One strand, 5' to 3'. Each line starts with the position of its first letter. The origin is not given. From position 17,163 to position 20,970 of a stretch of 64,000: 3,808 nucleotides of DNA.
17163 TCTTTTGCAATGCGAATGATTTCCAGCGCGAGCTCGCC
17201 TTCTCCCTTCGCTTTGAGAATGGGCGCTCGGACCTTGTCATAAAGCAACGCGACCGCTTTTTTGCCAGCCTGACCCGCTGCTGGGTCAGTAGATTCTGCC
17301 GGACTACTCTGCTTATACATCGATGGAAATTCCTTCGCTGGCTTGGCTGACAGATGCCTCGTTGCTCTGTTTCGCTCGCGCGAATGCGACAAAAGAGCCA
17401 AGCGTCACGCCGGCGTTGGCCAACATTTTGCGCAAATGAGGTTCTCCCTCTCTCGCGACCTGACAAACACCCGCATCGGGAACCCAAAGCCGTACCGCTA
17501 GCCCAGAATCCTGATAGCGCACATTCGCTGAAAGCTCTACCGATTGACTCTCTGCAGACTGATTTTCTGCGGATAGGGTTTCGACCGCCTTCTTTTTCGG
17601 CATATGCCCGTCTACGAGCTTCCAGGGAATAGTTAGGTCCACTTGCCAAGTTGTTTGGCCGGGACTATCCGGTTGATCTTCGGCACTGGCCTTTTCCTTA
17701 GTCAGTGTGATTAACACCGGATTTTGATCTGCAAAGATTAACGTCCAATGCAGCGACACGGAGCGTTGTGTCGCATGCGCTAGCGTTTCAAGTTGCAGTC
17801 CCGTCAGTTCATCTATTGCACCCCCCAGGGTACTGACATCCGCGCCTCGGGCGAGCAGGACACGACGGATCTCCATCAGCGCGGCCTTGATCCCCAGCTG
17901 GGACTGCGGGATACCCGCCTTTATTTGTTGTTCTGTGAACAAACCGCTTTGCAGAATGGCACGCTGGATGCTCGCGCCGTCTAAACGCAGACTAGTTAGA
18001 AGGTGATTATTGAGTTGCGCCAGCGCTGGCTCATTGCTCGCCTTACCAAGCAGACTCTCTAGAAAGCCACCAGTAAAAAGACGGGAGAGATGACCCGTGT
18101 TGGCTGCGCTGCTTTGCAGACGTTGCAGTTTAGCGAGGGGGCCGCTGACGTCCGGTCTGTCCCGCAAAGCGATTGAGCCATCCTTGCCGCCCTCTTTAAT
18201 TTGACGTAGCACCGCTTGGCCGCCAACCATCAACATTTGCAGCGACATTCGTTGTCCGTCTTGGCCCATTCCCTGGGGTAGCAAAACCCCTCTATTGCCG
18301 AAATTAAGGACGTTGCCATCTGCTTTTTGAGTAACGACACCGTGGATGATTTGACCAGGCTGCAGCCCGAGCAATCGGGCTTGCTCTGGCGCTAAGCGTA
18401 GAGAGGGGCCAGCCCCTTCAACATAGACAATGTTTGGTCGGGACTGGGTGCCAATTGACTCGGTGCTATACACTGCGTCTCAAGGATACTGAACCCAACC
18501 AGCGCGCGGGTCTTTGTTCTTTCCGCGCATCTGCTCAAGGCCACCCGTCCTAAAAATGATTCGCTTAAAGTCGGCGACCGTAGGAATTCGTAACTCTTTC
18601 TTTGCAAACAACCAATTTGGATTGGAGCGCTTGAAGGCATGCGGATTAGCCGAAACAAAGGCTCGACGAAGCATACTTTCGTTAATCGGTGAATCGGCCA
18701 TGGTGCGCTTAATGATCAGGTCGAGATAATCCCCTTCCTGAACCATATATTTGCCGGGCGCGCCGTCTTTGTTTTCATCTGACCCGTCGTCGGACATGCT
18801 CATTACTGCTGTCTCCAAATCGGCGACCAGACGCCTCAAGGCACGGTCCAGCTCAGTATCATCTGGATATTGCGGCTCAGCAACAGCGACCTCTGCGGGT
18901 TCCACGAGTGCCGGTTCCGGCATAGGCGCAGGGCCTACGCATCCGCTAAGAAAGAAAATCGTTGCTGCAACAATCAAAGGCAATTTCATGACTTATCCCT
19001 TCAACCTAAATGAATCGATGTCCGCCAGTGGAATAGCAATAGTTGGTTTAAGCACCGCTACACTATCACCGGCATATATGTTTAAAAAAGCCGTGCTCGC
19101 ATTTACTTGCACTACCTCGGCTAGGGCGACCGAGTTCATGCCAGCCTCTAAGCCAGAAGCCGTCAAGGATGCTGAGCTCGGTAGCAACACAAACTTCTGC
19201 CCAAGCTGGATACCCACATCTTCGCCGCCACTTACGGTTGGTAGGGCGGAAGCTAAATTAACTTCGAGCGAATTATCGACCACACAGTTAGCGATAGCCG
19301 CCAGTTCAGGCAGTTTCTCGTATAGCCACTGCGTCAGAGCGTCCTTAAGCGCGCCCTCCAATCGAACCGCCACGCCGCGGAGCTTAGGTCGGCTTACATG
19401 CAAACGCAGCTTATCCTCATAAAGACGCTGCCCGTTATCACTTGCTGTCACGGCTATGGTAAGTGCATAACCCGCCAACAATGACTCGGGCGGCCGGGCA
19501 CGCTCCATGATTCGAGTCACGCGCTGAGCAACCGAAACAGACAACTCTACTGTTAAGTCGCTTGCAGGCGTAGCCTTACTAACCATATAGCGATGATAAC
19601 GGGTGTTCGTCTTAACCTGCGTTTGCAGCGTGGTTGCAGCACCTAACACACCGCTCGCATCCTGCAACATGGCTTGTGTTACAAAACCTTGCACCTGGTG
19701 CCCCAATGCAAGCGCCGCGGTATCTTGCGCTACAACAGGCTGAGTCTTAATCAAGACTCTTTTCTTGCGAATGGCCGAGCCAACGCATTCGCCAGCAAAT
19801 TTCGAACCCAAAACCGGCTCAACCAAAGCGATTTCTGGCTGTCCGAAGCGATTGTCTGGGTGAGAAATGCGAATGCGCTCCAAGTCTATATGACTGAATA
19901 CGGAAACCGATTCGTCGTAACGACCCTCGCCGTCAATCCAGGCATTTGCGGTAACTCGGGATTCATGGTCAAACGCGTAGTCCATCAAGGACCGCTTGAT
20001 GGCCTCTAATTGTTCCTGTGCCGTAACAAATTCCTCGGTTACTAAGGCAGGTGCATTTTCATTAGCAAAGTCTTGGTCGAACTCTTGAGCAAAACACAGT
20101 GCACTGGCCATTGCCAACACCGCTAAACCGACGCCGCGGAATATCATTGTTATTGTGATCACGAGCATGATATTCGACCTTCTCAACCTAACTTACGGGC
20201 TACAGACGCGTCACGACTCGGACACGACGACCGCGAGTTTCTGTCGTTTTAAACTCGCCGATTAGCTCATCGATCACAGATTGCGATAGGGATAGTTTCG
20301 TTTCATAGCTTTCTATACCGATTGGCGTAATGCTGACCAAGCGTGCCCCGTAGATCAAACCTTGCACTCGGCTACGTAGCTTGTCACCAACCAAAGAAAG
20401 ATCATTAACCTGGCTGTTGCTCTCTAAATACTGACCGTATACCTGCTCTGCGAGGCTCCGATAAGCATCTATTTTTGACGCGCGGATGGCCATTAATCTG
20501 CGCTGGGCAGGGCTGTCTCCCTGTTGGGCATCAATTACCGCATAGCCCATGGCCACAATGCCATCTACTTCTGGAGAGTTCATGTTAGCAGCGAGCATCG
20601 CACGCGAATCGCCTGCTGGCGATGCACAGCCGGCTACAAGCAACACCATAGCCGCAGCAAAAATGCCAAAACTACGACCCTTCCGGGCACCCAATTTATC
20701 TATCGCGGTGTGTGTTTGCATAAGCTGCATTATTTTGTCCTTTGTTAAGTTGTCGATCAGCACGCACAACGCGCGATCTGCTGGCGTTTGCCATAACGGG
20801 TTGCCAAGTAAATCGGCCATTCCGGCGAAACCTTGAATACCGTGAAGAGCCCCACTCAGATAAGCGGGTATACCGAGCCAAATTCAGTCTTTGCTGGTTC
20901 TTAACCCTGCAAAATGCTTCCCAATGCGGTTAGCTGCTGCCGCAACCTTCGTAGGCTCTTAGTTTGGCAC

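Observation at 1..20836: Candidate uncharacterised flagellar type: hook, junction and filament all carry large inserts, plus a dedicated envelope module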

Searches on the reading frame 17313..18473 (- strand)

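Call 4: search_protein_families(library=pfam, proteins=[window:17313-18473:-], max_evalue=0.01)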
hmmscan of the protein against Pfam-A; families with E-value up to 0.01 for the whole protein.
window:17313-18473:- (386 aa): 1 family
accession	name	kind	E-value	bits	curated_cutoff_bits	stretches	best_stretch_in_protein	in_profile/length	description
PF02120.21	Flg_hook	-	1.1e-05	25.6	29.8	1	314-368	27-81/85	Flagellar hook-length control protein FliK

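Call 6: search_protein_families(library=ncbifam, proteins=[window:17313-18473:-], max_evalue=0.01)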
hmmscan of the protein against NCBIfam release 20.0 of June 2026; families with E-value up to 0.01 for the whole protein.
window:17313-18473:- (386 aa): 0 families

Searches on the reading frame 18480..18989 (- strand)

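Call 4: search_protein_families(library=pfam, proteins=[window:18480-18989:-], max_evalue=0.01)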
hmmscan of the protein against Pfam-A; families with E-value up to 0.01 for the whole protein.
window:18480-18989:- (169 aa): 0 families

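Call 6: search_protein_families(library=ncbifam, proteins=[window:18480-18989:-], max_evalue=0.01)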
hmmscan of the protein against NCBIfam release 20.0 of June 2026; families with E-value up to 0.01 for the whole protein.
window:18480-18989:- (169 aa): 1 family
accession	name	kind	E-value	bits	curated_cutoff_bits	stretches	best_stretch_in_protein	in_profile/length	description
TIGR03505.1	FimV_core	subfamily_domain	0.0001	22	43.45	1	110-144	24-58/74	FimV/HubP family polar landmark protein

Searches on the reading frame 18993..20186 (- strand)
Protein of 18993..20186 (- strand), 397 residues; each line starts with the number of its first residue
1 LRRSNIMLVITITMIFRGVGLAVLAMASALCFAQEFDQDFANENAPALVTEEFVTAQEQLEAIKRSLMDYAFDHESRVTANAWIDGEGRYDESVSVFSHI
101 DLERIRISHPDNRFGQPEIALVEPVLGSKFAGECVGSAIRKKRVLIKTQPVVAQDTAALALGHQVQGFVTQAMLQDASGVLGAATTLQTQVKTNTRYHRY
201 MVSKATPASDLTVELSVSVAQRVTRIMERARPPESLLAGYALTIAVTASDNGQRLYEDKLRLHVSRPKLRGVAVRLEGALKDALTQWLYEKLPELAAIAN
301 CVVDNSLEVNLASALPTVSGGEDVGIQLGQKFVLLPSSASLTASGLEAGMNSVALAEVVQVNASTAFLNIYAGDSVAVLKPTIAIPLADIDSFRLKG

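Call 4: search_protein_families(library=pfam, proteins=[window:18993-20186:-], max_evalue=0.01)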
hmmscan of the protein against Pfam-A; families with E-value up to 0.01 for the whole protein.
window:18993-20186:- (397 aa): 0 families

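Call 6: search_protein_families(library=ncbifam, proteins=[window:18993-20186:-], max_evalue=0.01)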
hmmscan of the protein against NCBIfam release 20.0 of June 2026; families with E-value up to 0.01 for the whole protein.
window:18993-20186:- (397 aa): 0 families

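Call 39: find_homologous_proteins(query=window:18993-20186:-, max_evalue=0.001)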
Query window:18993-20186:- (397 aa): 1 proteins with E <= 0.001 among 8000 candidates.
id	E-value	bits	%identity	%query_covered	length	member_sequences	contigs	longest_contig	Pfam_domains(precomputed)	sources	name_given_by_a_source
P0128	5.5e-244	827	99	98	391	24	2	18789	-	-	-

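Call 49: search_protein_representatives(protein=window:18993-20186:-)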
Query: 397 residues. Proteins with E-value up to 0.001 (for the whole library): 48; up to 1e-10: 15; up to 1e-30: 2. The best 48 are listed.
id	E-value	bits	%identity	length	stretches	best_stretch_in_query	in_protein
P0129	1.3e-36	143.1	30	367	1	40-391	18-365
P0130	1.4e-34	136.4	28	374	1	44-393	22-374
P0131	1.7e-28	116.4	30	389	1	56-390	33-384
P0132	2.7e-28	115.7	28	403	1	9-388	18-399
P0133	4.9e-27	111.5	29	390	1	54-389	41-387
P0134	1.5e-25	106.7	30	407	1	24-389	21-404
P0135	1.0e-24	103.9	28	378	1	54-396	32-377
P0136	8.2e-23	97.6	27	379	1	56-396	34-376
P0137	9.9e-22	94.1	33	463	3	317-390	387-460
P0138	5.4e-18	81.8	98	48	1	350-397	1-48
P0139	6.6e-17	78.2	31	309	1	92-388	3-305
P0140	1.8e-16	76.8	26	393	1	56-387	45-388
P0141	2.8e-16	76.1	27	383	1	43-391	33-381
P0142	5.4e-16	75.2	25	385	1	46-359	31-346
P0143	5.7e-11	58.7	31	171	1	54-173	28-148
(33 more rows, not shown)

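Call 52: search_protein_families(library=pfam, alignment_id=A2, max_evalue=0.01)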
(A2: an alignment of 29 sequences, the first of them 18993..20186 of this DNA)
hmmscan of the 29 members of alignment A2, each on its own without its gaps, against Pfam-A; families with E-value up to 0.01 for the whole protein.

A. member 1, window:18993-20186:- (397 aa): 0 families

B. families by the number of members that match (of 29 scanned): 2 families
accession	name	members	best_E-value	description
PF16538.11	FlgT_C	7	1.3e-06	Flagellar assembly protein T, C-terminal domain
PF16548.10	FlgT_N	1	2.8e-05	Flagellar assembly protein T, N-terminal domain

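Call 53: search_solved_structures(query=A2, max_evalue=1, show_alignments=1)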
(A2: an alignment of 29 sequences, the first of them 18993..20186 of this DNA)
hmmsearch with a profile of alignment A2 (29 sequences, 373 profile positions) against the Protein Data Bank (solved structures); distinct sequences matched with E-value up to 1: 5.
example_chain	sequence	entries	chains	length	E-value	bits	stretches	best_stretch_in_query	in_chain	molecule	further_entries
3w1e_A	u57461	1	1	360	2.3e-06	30.3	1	78-350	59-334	Flagella basal-body protein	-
8z5n_5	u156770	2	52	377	2.4e-06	30.2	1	78-350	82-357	Flagella basal-body protein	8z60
9yec_Ca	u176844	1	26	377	3.1e-06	29.9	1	218-351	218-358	Flagellar protein FlgT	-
9ydo_Ca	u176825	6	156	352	3.2e-06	29.8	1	218-351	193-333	Flagellar protein FlgT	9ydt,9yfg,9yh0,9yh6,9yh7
6htn_A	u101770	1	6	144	0.063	15.7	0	59-73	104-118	Fucose-binding lectin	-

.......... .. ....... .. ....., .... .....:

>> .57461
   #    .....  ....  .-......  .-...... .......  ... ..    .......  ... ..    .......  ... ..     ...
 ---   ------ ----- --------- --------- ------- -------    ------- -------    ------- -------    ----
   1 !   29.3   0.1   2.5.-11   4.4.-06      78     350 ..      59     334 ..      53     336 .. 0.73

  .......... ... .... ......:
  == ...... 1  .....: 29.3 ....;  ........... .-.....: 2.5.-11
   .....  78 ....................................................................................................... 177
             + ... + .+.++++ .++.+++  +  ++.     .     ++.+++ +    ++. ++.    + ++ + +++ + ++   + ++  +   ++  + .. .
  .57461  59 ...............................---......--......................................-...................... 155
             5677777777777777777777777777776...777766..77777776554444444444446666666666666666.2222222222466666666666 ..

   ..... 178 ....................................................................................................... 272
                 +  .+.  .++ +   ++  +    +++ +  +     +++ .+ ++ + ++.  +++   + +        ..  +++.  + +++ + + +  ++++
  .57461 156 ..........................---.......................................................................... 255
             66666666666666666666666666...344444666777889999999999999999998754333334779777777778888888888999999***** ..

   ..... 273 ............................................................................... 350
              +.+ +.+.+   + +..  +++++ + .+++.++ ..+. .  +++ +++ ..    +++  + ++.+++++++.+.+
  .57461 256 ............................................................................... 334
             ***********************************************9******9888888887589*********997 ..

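Call 62: predict_structure(alignment_id=A2)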
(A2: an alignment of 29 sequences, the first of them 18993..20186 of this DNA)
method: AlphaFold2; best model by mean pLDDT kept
length: 397 residues; sequences in the alignment: 29
mean_pLDDT: 82.6   pTM: 0.74
mean pLDDT of the five models: 82.6, 81.7, 80.9, 79.8, 78.3
residues with pLDDT >= 90: 180; 70-90: 131; 50-70: 76; < 50: 10
segments of 3 or more residues with pLDDT < 50: 390-397
pLDDT, mean of each block of 10 residues (from residue 1): 60 72 83 61 55 85 94 85 92 85 87 87 70 71 92 93 95 85 70 66 76 96 74 70 96 92 83 80 95 90 87 92 93 94 90 95 95 81 83 40
secondary structure, 60 per line:
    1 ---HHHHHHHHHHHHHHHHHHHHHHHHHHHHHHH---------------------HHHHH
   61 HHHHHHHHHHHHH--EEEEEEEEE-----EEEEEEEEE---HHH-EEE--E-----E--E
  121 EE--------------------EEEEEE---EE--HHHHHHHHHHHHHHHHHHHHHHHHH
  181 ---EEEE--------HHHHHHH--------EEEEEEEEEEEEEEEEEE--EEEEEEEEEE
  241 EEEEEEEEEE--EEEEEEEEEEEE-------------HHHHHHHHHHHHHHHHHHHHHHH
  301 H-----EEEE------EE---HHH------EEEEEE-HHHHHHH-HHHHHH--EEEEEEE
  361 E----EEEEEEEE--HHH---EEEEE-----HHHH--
elements in order: H4-34 H56-73 E76-84 E90-98 E106-108 E120-122 E143-148 H156-180 E184-187 H196-202 E211-228 E231-250 E253-264 H278-301 E307-310 E331-336 H338-344 H346-351 E354-361 E366-373 E382-386 H392-395

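Call 65: fold_search(model_id=the predicted structure, library=pdb)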
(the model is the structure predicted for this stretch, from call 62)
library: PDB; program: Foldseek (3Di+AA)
matches with E <= 10: 1030; with E <= 0.001: 13
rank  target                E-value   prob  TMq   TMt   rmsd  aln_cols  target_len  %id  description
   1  8z5n_0                1.6e-12  1.00  0.43  0.48  20.0       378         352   14  Cryo-EM structure of the LPHT ring (released 2025-10-22)
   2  3w1e                  2.6e-11  1.00  0.43  0.47  10.7       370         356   13  Structure of FlgT, a flagellar basal body component protein (released 2013-04-03)
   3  8t8d_C                2.0e-04  1.00  0.19  0.33  10.5       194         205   13  Structure of Helicobacter pylori adhesin A, HpaA (released 2024-01-31)
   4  8t8d_A                2.8e-04  1.00  0.20  0.34  10.6       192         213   12  Structure of Helicobacter pylori adhesin A, HpaA (released 2024-01-31)
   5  5ixm_B                3.1e-04  0.99  0.18  0.39   8.8       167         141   14  The LPS Transporter LptDE from Yersinia pestis, core complex (released 2016-05-18)
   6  9ia2_B                3.5e-04  1.00  0.18  0.40   9.0       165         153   13  LpDEM from Escherichia coli (released 2025-12-10)
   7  5iv9_B                4.2e-04  0.99  0.18  0.39   9.0       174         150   11  The LPS Transporter LptDE from Klebsiella pneumoniae, full-length (released 2016-05-18)
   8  5iv8_D                5.7e-04  0.98  0.18  0.38   9.1       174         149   11  The LPS Transporter LptDE from Klebsiella pneumoniae, core complex (released 2016-05-18)
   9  8t8d_B                6.4e-04  1.00  0.23  0.44   8.7       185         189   12  Structure of Helicobacter pylori adhesin A, HpaA (released 2024-01-31)
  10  5ixm_D                6.8e-04  0.99  0.17  0.37   8.7       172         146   12  The LPS Transporter LptDE from Yersinia pestis, core complex (released 2016-05-18)
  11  9i97_B                7.6e-04  1.00  0.19  0.43   8.9       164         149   13  Cryo-EM structure of Shigella flexneri LptDE in complex with a Bicyclic Peptide binder (Compound 12) (released 2025-10-15)
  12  9i94_B                8.1e-04  1.00  0.19  0.41   7.1       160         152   14  Cryo-EM structure of Shigella flexneri LptDE bound by a Bicyclic peptide molecule (Compound 3) (released 2025-10-15)
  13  9kn3_B                8.6e-04  1.00  0.18  0.39   9.3       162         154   15  Cryo-EM structure of LptDEM complex from Escherichia coli (released 2025-07-23)
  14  4hrv_A                1.0e-03  0.99  0.18  0.40   8.3       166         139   11  Crystal Structure of Lipoprotein GNA1162 from Neisseria meningitidis (released 2013-04-24)
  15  9q8n_B                1.0e-03  0.99  0.18  0.40   9.1       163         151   13  Cryo-EM structure of Shigella flexneri LptDE bound by a Bicyclic peptide molecule (Compound 16) (released 2025-10-15)
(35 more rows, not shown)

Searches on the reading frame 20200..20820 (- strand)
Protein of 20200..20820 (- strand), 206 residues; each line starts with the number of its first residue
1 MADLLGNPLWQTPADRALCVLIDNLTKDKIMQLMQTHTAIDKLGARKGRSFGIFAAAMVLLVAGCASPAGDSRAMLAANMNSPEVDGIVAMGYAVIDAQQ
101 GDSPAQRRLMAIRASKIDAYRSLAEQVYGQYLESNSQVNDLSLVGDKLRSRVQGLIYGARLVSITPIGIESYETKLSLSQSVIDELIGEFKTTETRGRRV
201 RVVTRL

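Call 4: search_protein_families(library=pfam, proteins=[window:20200-20820:-], max_evalue=0.01)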
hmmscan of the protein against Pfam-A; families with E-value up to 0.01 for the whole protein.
window:20200-20820:- (206 aa): 1 family
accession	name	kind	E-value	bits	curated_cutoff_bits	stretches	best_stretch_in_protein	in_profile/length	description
PF02169.21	LPP20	-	0.0015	19.4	25.9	1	103-164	9-82/97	LPP20 lipoprotein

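Call 6: search_protein_families(library=ncbifam, proteins=[window:20200-20820:-], max_evalue=0.01)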
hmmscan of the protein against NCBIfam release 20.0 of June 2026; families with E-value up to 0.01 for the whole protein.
window:20200-20820:- (206 aa): 0 families
